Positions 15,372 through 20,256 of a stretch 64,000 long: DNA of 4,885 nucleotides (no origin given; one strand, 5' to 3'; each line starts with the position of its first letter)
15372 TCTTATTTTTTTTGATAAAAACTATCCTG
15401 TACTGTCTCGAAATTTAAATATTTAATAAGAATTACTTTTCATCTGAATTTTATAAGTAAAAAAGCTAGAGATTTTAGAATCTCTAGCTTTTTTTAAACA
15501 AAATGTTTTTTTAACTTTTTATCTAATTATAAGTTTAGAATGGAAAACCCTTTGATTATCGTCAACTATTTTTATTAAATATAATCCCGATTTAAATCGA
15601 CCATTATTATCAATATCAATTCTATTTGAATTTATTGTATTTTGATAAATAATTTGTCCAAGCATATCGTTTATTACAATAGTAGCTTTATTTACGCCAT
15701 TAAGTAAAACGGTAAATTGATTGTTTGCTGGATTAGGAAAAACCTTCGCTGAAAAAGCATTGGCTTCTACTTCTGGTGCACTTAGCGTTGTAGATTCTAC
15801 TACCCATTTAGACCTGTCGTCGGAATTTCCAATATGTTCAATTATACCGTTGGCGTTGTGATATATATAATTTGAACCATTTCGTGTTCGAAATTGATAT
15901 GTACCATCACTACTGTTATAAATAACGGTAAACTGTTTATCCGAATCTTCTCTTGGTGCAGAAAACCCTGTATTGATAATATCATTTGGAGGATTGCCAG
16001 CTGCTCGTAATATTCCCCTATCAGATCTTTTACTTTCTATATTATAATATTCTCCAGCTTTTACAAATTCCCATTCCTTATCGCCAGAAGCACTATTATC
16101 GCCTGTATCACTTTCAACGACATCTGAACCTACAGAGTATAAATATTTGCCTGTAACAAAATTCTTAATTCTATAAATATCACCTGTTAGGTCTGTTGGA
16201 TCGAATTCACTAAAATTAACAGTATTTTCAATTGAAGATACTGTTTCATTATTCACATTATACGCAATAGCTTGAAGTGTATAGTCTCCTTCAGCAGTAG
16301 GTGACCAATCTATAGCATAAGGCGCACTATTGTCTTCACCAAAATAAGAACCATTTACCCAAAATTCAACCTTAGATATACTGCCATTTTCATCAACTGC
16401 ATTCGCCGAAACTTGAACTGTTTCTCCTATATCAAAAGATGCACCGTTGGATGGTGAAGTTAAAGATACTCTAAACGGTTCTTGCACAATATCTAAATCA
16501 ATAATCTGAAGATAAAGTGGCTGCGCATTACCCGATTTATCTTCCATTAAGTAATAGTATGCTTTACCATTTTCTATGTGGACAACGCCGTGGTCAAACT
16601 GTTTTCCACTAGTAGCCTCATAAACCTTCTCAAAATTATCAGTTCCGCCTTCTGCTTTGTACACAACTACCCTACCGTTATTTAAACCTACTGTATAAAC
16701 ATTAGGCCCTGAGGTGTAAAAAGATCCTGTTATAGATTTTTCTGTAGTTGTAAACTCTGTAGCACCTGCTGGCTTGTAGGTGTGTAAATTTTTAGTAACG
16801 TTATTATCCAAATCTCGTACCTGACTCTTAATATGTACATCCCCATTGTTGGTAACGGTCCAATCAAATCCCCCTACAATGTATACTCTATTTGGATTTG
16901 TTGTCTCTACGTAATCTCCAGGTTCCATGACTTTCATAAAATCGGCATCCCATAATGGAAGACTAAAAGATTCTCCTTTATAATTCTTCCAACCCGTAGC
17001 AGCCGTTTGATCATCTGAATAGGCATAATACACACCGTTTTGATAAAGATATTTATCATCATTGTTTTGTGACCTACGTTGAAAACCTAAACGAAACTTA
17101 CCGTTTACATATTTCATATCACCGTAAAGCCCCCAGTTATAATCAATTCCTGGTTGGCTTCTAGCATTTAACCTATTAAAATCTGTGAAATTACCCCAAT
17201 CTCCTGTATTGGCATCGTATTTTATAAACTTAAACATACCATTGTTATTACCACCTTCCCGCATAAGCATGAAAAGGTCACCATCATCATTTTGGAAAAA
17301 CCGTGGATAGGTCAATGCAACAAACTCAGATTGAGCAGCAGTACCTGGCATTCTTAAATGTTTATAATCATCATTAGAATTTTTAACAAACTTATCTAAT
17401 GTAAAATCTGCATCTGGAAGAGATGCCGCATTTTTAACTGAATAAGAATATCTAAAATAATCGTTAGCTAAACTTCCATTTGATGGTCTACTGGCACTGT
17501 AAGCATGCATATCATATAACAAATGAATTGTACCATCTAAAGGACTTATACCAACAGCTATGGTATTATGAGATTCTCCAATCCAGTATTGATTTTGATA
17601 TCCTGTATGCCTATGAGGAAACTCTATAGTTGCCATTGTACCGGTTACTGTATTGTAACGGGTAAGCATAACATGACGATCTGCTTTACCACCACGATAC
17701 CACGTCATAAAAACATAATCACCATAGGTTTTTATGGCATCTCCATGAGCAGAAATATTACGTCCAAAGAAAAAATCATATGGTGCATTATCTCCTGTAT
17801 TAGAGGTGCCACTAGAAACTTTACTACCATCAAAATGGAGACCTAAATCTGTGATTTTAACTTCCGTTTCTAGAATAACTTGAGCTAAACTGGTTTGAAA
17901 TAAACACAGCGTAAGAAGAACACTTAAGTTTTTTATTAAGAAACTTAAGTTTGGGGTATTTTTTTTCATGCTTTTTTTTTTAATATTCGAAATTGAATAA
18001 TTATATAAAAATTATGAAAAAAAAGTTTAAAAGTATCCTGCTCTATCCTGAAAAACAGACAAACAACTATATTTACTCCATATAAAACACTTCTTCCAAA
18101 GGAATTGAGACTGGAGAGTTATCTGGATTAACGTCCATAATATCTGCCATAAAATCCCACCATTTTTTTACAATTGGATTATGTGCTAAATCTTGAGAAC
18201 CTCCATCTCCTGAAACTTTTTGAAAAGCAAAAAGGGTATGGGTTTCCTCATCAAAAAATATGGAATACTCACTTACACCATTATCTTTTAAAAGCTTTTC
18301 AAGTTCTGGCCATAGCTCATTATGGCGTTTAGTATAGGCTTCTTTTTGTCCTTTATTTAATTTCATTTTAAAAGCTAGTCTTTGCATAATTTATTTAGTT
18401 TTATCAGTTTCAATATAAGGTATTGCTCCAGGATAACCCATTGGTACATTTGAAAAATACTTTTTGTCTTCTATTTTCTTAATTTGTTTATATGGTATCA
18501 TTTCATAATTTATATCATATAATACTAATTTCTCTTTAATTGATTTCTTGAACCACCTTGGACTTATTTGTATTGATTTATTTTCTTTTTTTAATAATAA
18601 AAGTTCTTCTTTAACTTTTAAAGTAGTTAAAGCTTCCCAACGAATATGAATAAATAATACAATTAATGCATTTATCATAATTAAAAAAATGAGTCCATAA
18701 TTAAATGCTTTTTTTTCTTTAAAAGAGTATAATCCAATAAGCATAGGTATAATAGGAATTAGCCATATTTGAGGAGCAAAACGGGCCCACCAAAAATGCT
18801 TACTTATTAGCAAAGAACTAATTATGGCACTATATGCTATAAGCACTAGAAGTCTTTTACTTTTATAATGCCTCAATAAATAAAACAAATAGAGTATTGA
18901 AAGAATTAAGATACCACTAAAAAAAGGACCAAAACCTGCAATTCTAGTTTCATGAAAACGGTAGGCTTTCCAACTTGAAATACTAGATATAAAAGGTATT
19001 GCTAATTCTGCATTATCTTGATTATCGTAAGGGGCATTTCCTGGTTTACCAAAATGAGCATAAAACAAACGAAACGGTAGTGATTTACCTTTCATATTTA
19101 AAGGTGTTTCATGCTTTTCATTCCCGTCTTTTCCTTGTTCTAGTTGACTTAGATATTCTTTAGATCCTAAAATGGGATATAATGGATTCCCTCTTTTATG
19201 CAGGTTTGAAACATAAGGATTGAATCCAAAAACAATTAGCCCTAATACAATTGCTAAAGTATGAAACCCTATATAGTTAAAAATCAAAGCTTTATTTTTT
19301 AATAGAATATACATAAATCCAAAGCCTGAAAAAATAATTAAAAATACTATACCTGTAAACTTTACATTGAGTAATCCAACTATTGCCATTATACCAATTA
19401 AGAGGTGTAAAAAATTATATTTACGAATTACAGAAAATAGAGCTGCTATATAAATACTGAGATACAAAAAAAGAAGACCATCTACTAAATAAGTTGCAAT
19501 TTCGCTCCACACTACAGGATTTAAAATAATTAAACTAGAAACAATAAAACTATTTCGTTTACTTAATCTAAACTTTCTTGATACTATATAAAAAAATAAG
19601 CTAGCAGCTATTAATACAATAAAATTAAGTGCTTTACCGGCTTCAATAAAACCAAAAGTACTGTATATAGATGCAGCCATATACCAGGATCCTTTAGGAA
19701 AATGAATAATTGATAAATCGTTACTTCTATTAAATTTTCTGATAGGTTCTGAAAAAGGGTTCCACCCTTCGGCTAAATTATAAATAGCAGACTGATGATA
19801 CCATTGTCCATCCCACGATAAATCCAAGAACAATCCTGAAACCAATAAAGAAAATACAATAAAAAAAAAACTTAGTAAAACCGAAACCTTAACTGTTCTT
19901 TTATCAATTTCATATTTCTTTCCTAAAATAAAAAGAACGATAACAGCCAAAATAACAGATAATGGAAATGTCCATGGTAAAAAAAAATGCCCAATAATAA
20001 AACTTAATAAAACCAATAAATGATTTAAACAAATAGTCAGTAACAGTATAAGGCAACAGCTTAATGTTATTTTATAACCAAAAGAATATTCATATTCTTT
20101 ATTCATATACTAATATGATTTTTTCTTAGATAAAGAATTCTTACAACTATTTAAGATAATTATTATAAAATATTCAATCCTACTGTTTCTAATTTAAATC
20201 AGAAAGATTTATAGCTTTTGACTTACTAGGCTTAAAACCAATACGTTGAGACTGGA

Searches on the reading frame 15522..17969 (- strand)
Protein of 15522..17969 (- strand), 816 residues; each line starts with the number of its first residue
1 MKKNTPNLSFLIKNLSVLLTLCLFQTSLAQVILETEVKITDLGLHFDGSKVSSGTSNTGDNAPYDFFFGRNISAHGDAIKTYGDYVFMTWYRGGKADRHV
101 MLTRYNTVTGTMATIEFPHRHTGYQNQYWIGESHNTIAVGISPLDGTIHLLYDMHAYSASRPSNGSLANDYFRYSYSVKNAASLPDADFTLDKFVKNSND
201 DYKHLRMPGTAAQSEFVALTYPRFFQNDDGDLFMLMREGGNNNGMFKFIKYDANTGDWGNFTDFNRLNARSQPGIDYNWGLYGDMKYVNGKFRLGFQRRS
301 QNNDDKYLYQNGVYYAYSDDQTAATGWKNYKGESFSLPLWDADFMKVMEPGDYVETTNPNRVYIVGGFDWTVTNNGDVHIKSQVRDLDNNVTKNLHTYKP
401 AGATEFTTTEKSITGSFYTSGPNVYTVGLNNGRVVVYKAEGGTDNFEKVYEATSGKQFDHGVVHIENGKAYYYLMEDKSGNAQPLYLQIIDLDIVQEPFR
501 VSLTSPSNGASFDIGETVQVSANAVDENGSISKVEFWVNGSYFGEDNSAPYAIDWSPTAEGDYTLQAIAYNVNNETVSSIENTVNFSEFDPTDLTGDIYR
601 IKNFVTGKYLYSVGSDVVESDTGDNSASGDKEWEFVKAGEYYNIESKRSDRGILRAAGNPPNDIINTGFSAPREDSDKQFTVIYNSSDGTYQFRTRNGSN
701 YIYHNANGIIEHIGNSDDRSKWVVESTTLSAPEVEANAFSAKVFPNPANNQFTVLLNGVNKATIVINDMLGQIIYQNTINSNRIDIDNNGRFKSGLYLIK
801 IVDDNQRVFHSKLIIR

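Call 7: search_protein_families(library=pfam, proteins=[window:15522-17969:-])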
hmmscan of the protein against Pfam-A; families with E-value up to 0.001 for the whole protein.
window:15522-17969:- (816 aa): 5 families
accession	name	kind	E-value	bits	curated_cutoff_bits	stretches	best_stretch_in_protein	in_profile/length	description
PF24208.1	Beta-tre_PLH30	-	1.1e-39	135.8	27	1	599-722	1-130/130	Endo-acting ulvan lyase beta-trefoil domain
PF17957.7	Big_7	-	1.7e-19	70.7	24.1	1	501-567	3-70/70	Bacterial Ig domain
PF15892.11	BNR_4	-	7.3e-18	65.3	27.3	1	87-409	3-267/272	BNR repeat-containing family member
PF18962.6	Por_Secre_tail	-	1.4e-11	44.9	27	1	743-815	1-75/75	Secretion system C-terminal sorting domain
PF14200.12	RicinB_lectin_2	-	2.3e-05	25.5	25.6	0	595-652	11-71/89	Ricin-type beta-trefoil lectin domain-like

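Call 36: search_solved_structures(query=window:15522-17969:-)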
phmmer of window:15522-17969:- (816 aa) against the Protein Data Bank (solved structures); distinct sequences matched with E-value up to 0.001: 14.
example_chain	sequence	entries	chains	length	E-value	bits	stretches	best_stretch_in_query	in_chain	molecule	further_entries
6byp_A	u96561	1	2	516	2.7e-168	564.9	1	11-496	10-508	Short ulvan lyase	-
6byx_A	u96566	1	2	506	5.8e-167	560.5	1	15-496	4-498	Short ulvan lyase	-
6byt_A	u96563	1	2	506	5.8e-167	560.5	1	15-496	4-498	Short ulvan lyase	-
6jq9_A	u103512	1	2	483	2.5e-166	558.5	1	30-494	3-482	Short ulvan lyase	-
7drq_A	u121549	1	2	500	2e-146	492.6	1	32-498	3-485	Uly1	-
7czh_A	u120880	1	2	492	2.4e-146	492.4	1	32-497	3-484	Uly1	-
9x9r_A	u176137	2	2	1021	7e-17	64.1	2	500-586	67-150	Chitodextrinase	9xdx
9kvu_A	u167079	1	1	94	2.1e-16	62.5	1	498-582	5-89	bacterial immunoglobulin domain B1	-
3pdd_A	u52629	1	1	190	2.9e-16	62.1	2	495-574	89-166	Glycoside hydrolase, family 9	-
7esk_A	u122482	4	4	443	3.2e-09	38.8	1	72-342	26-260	L-Rhamnose-alpha-1,4-D-glucuronate lyase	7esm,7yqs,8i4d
7esl_A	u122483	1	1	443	3.2e-09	38.8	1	72-340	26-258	L-rhamnose-alpha-1,4-D-glucuronate lyase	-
3pe9_A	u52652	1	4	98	3.4e-09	38.7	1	501-574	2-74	Fibronectin(III)-like module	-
7esn_A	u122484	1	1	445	2.1e-08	36.1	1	72-342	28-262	L-Rhamnose-alpha-1,4-D-glucuronate lyase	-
3pdg_A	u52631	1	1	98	1.2e-05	27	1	501-575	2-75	Fibronectin(III)-like module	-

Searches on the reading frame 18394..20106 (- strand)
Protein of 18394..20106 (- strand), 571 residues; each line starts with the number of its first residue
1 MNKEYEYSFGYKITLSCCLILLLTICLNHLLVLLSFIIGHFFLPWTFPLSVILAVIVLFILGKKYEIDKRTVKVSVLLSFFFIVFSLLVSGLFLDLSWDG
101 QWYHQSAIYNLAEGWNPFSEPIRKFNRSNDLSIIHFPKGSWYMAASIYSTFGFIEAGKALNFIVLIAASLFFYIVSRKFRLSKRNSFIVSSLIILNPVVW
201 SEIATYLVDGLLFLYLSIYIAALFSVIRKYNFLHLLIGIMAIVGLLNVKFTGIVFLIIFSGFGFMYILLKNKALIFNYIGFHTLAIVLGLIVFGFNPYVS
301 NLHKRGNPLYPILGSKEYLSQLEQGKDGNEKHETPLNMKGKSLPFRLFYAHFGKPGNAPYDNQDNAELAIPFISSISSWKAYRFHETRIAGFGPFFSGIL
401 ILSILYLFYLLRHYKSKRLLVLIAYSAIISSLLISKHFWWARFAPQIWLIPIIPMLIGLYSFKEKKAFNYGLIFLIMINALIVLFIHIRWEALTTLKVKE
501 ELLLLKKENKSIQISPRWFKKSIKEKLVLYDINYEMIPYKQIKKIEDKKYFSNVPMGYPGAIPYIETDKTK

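Call 7: search_protein_families(library=pfam, proteins=[window:18394-20106:-])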
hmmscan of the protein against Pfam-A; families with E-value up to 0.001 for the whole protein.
window:18394-20106:- (571 aa): 0 families

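Call 37: search_solved_structures(query=window:18394-20106:-, max_evalue=0.01)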
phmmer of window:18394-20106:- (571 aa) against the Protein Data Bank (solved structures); distinct sequences matched with E-value up to 0.01: 0.

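Call 44: search_protein_families(library=ncbifam, proteins=[window:18394-20106:-], max_evalue=0.001)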
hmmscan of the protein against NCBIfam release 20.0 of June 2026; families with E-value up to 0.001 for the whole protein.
window:18394-20106:- (571 aa): 0 families
